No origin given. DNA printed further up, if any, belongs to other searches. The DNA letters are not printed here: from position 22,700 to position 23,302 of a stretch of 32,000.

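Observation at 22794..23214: Module-specific (covarying) match between the mRNA 5' leader and the loop of the shared terminator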

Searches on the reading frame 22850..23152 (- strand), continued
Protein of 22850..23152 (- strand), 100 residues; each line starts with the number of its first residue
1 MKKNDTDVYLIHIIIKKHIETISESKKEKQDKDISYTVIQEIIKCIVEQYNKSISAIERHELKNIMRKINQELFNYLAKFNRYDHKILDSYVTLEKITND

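Call 52: find_encoding_contigs(protein=P0051, flank=2500, max_places=3)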
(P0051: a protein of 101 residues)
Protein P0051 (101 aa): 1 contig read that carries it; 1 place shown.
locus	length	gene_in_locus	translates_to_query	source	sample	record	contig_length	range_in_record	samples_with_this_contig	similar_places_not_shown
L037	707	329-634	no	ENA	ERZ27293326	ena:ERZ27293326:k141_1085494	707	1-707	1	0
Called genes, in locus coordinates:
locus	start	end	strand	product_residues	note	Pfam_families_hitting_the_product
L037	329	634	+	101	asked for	-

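Call 58: search_protein_families(library=padloc, proteins=[window:22850-23152:-, P0001, P0019, P0033, P0061, P0045, P0065], max_evalue=1)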
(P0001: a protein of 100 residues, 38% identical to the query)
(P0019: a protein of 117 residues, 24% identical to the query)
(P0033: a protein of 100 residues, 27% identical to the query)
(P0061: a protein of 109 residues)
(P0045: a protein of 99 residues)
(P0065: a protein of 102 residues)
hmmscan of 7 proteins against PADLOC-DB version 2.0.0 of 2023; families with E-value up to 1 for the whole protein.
window:22850-23152:- (100 aa): 1 family
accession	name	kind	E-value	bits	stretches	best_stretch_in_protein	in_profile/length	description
PDLC03916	NsnC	-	0.046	12.5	1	59-90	25-55/98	-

P0001 (100 aa): 0 families

P0019 (117 aa): 0 families

P0033 (100 aa): 1 family
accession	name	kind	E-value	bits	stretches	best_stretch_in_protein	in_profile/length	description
PDLC02334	AbiTii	-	0.0027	16.1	1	4-87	79-165/185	AbiTii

P0061 (109 aa): 2 families
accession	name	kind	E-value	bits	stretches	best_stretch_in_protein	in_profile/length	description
PDLC00706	Effector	-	0.0021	15.8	1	44-94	118-168/172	2TM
PDLC02678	DndG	-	0.011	13.1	1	21-105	280-363/428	DndG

P0045 (99 aa): 0 families

P0065 (102 aa): 0 families

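Call 59: search_protein_families(library=phrogs, proteins=[window:22850-23152:-, P0001, P0019, P0033, P0061, P0045, P0065], max_evalue=1)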
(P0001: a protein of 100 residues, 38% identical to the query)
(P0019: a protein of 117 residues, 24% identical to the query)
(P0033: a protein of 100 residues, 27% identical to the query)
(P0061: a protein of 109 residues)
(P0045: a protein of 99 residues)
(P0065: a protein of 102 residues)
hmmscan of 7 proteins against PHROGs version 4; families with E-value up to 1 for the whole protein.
window:22850-23152:- (100 aa): 3 families
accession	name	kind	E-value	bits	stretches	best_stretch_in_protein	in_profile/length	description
phrog_38450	-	unknown function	0.0028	18.1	1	29-89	126-186/241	-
phrog_31395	-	unknown function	0.01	16.7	1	59-91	16-48/69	-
phrog_9392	-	unknown function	0.1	13.8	1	35-91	37-90/129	-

P0001 (100 aa): 3 families
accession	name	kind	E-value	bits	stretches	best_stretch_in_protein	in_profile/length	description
phrog_5219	-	unknown function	0.002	19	1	3-33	28-58/63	-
phrog_36886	-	unknown function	0.024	14.3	1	39-95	385-440/605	-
phrog_21761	-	unknown function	0.079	14.3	1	51-87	116-152/156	-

P0019 (117 aa): 2 families
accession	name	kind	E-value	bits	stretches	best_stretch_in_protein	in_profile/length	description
phrog_7423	-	unknown function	0.019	15.7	1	35-70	7-42/126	-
phrog_38742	-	unknown function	0.059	13.6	1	11-110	124-221/358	-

P0033 (100 aa): 2 families
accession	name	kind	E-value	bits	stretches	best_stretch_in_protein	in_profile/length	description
phrog_6775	-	unknown function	0.0094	16.6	1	23-69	76-127/276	-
phrog_31760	-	unknown function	0.41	11.5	1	6-71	1-66/70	-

P0061 (109 aa): 0 families

P0045 (99 aa): 0 families

P0065 (102 aa): 2 families
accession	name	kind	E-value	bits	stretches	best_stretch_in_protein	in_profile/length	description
phrog_5899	-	unknown function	0.081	14.2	1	46-100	2-54/98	-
phrog_20224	-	unknown function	0.14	13.3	1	4-35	70-101/143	-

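Call 76: list_cluster_members(proteins=[window:22850-23152:-, window:23492-23791:-, P0001, P0007, P0016, P0023, P0045])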
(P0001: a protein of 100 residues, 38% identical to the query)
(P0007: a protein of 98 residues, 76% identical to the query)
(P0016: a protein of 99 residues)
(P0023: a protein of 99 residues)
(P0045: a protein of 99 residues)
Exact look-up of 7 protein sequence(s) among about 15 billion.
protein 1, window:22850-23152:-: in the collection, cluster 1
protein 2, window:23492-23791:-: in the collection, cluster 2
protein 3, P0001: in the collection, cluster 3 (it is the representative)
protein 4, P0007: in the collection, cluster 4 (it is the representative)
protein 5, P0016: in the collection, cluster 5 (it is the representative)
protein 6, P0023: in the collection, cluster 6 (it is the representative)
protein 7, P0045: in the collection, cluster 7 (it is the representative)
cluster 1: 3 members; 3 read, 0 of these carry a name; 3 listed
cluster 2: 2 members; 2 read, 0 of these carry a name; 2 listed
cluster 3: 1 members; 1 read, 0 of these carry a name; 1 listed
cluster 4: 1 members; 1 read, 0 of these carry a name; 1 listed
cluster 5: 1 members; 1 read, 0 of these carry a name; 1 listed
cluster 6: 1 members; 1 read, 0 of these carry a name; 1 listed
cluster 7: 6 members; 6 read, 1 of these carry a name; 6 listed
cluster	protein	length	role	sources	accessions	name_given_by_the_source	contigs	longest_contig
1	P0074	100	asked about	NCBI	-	-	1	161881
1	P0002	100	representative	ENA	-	-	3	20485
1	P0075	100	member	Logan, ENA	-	-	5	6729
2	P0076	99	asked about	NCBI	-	-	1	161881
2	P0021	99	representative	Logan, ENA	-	-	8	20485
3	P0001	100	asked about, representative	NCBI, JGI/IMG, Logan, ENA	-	-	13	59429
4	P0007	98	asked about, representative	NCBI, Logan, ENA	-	-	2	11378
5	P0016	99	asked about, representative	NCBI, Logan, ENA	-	-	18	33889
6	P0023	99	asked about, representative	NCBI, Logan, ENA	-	-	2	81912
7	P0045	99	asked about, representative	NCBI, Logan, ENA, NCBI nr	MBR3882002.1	MAG: hypothetical protein IKJ36_01900 [Clostridia bacterium] | hypothetical protein [Clostridia bacterium]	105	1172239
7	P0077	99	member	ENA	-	-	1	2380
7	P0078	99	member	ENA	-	-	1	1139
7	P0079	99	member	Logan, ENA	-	-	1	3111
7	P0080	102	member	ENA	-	-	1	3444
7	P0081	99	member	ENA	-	-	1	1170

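Call 80: fold_search(model_id=the predicted structure, library=viral)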
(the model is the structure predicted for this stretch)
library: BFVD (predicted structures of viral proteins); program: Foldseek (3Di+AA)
matches with E <= 10: 537; with E <= 0.001: 0
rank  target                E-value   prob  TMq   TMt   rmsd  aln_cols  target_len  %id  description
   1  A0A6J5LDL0            1.5e-01  0.92  0.47  0.44   8.2        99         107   19  Uncharacterized protein [uncultured Caudovirales phage]
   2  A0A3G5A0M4            1.5e-01  0.84  0.43  0.11   6.7        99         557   14  Uncharacterized protein [Harvfovirus sp.]
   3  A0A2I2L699            2.1e-01  0.85  0.46  0.40   9.9       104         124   16  TspO/MBR-related protein (Fragment) [Orpheovirus IHUMI-LCC2]
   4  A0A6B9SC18            2.2e-01  0.60  0.36  0.18   9.3        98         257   14  Matrix protein (Fragment) [Rondonia thogotovirus]
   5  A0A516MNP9            2.7e-01  0.69  0.39  0.30  10.3       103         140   14  (no name in the UniProt tables at hand)
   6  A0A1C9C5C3            2.8e-01  0.57  0.39  0.34   8.3       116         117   13  Uncharacterized protein [Heterosigma akashiwo virus 01]
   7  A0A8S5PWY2            3.0e-01  0.44  0.33  0.35  12.0       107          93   11  Uncharacterized protein [Podoviridae sp. ctFbF42]
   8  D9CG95                5.5e-01  0.87  0.55  0.47   7.4        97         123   11  (no name in the UniProt tables at hand)
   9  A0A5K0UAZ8            5.5e-01  0.82  0.46  0.07   4.1        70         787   13  Uncharacterized protein [Yasminevirus sp. GU-2018]
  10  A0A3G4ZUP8            5.8e-01  0.54  0.46  0.31   9.9       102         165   17  Uncharacterized protein [Barrevirus sp.]
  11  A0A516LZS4            6.5e-01  0.23  0.31  0.21  10.1       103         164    9  (no name in the UniProt tables at hand)
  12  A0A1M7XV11            7.3e-01  0.51  0.47  0.36   6.1       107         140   15  Uncharacterized protein [Cedratvirus A11]
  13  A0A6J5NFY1            7.3e-01  0.33  0.33  0.30   8.6        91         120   16  Uncharacterized protein [uncultured Caudovirales phage]
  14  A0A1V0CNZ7            7.8e-01  0.84  0.61  0.42   4.3       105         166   11  (no name in the UniProt tables at hand)
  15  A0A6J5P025            7.8e-01  0.35  0.41  0.30  11.7       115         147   10  Uncharacterized protein [uncultured Caudovirales phage]
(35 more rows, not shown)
